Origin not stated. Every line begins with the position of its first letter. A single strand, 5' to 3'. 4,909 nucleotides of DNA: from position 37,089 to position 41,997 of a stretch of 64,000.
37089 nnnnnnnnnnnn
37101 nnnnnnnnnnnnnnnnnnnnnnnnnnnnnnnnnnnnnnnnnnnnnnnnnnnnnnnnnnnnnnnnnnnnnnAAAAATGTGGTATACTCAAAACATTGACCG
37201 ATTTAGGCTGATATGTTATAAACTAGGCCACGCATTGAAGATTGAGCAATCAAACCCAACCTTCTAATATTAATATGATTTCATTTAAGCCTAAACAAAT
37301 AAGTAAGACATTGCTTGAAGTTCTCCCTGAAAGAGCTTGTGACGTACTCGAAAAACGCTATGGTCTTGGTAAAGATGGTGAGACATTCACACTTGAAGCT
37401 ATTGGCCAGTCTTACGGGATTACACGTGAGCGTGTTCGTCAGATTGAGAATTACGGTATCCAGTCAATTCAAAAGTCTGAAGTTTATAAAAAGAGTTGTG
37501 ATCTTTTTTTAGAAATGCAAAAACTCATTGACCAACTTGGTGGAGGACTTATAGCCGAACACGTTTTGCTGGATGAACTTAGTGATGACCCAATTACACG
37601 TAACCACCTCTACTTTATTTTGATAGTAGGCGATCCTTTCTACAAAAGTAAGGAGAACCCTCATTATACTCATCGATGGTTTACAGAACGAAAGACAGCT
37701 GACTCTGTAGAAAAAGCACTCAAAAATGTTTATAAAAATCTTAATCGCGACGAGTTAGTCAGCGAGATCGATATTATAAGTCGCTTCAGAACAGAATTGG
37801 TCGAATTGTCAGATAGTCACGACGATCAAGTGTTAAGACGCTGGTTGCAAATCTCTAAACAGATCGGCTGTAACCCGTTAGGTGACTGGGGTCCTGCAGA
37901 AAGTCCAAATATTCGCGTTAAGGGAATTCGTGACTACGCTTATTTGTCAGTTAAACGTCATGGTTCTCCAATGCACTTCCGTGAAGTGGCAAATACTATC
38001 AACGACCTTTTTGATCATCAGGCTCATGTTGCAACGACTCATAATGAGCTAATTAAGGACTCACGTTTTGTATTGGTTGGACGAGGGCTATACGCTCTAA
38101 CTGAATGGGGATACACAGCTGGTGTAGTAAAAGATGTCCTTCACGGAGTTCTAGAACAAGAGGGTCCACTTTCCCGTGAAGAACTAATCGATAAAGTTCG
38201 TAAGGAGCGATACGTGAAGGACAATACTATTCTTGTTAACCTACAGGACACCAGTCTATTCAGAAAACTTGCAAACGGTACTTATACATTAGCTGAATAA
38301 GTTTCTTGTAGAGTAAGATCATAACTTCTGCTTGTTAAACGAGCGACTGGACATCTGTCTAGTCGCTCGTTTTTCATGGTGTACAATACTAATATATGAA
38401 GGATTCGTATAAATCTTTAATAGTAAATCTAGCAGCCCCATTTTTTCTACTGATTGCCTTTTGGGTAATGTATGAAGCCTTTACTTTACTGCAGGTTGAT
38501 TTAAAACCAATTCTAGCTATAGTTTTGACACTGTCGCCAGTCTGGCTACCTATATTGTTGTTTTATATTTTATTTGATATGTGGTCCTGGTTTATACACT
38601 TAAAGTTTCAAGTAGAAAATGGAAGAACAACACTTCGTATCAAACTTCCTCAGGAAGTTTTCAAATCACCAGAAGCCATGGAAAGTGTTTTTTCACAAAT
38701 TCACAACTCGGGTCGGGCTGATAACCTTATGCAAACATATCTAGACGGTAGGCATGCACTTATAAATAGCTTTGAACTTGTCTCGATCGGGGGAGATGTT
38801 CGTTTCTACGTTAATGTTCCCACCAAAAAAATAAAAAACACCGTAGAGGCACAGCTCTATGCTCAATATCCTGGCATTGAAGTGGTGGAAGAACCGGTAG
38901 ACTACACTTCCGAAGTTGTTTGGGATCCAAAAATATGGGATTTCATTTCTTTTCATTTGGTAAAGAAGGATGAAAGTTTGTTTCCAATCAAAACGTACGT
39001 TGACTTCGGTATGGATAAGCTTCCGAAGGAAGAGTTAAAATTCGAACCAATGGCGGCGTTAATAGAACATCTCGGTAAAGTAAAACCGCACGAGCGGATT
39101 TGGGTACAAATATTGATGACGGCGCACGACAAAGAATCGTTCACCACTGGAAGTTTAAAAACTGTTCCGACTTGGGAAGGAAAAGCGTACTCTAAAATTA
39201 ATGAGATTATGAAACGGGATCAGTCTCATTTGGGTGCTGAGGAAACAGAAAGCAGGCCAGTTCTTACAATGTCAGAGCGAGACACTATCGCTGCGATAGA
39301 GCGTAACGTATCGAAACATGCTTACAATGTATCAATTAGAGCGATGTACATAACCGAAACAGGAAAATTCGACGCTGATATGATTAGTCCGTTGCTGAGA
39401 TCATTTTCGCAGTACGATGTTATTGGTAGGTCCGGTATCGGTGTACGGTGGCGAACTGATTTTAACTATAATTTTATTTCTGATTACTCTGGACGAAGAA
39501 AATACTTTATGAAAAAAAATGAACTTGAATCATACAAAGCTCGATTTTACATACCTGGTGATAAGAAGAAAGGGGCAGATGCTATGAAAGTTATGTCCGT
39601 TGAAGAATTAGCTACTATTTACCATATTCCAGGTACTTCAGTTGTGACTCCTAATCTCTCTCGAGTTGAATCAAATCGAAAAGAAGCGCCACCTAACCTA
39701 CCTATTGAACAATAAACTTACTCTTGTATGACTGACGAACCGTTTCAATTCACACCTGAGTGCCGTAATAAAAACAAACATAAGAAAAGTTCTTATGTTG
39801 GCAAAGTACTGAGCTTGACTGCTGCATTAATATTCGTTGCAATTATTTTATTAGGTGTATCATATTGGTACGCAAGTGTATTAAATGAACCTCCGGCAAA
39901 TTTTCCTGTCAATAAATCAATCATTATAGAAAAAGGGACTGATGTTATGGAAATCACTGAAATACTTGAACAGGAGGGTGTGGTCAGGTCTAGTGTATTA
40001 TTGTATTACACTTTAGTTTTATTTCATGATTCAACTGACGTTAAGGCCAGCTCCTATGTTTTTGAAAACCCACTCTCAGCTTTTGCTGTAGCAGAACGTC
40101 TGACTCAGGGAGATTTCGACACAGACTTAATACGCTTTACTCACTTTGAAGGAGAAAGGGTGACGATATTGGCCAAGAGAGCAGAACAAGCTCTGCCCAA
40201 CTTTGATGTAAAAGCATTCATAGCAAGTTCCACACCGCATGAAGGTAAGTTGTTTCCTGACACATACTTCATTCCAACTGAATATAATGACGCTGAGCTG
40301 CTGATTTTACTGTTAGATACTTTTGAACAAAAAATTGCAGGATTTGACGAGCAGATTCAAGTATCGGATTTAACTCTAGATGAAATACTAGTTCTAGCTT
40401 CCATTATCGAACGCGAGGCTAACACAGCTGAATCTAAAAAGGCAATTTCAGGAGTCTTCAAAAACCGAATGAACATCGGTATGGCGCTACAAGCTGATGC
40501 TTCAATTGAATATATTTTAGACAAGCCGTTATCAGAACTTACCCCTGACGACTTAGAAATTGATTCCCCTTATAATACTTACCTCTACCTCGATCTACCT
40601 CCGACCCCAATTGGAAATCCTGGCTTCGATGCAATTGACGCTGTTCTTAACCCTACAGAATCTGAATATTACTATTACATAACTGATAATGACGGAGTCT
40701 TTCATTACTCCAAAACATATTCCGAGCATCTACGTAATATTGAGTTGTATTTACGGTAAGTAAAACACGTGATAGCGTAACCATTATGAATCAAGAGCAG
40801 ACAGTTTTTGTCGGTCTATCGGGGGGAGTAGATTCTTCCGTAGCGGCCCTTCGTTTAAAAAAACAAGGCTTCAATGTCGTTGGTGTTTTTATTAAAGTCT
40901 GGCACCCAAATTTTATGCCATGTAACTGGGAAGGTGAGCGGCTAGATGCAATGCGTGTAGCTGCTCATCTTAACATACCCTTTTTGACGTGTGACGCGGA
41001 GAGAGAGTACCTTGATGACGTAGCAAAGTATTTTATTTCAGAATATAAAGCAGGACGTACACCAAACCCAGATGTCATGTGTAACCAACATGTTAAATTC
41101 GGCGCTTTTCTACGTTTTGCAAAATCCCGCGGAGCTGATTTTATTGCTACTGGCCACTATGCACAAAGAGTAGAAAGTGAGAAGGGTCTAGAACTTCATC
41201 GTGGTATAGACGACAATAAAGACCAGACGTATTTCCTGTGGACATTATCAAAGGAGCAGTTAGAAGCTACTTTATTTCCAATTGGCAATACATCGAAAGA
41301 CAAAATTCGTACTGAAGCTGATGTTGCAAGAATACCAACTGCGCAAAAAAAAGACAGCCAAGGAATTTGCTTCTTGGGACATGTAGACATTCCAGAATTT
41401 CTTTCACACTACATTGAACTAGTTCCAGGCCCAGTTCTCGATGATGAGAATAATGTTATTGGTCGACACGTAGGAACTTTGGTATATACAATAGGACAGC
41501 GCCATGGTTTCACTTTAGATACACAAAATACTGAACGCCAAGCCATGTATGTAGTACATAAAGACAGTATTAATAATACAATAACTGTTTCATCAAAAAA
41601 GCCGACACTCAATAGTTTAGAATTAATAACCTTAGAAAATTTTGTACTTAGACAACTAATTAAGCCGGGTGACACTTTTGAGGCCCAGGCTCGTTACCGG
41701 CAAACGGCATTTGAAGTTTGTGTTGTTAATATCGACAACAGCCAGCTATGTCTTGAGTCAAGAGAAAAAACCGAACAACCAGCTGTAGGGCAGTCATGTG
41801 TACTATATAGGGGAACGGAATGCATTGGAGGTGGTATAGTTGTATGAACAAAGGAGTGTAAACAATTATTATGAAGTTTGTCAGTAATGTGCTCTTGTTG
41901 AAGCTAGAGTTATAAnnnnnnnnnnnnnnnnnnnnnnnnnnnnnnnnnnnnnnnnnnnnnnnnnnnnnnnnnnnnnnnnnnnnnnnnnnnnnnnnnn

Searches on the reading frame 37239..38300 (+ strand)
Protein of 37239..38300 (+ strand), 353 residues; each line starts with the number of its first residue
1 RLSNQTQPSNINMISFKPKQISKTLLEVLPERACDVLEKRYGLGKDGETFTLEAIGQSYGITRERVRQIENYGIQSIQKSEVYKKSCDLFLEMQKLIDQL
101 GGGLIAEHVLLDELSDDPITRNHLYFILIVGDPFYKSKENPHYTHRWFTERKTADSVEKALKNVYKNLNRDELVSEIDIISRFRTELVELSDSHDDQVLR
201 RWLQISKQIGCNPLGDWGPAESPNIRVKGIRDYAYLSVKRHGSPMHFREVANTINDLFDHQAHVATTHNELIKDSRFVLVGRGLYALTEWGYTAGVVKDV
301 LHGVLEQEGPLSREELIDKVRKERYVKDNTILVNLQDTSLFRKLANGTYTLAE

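Call 64: search_protein_families(library=pfam, proteins=[window:37239-38300:+], max_evalue=0.00001)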
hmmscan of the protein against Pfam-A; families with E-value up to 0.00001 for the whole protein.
window:37239-38300:+ (353 aa): 2 families
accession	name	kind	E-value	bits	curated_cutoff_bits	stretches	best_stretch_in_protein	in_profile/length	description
PF04545.22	Sigma70_r4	-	2.3e-13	49.9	24.1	1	25-79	1-50/50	Sigma-70, region 4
PF05066.19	HARE-HTH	-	7.1e-09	36.4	25.9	0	239-290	12-71/71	HB1, ASXL, restriction endonuclease HTH domain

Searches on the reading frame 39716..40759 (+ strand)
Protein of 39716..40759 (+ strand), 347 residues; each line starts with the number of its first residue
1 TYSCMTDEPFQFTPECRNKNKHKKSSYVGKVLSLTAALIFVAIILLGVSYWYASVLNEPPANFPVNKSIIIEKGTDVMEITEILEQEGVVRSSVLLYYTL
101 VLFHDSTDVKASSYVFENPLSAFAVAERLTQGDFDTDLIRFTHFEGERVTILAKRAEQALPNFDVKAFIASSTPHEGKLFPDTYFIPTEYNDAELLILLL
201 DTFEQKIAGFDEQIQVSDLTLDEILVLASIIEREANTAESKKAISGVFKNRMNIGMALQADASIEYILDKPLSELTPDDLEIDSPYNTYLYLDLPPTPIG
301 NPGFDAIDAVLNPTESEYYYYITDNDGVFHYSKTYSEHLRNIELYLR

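Call 88: search_protein_families(library=pfam, proteins=[window:39716-40759:+], max_evalue=0.00001)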
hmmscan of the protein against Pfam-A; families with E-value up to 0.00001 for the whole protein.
window:39716-40759:+ (347 aa): 1 family
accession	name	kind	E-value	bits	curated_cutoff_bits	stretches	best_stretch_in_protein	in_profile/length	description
PF02618.21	YceG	-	5.6e-67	226.5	32.4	1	70-343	2-274/275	YceG-like family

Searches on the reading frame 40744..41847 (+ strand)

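Call 88: search_protein_families(library=pfam, proteins=[window:40744-41847:+], max_evalue=0.00001)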
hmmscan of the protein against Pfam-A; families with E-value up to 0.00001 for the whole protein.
window:40744-41847:+ (367 aa): 3 families
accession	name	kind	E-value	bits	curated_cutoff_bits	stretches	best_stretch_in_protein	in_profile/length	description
PF03054.22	tRNA_Me_trans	-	8.7e-72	241.5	20.6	1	20-212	2-201/202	tRNA methyl transferase HUP domain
PF20259.3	tRNA_Me_trans_M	-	3e-17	62.4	27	1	218-283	2-65/66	tRNA methyl transferase PRC-barrel domain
PF20258.4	tRNA_Me_trans_C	-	6.1e-09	36.5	20.6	1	311-366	22-77/77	Aminomethyltransferase beta-barrel domain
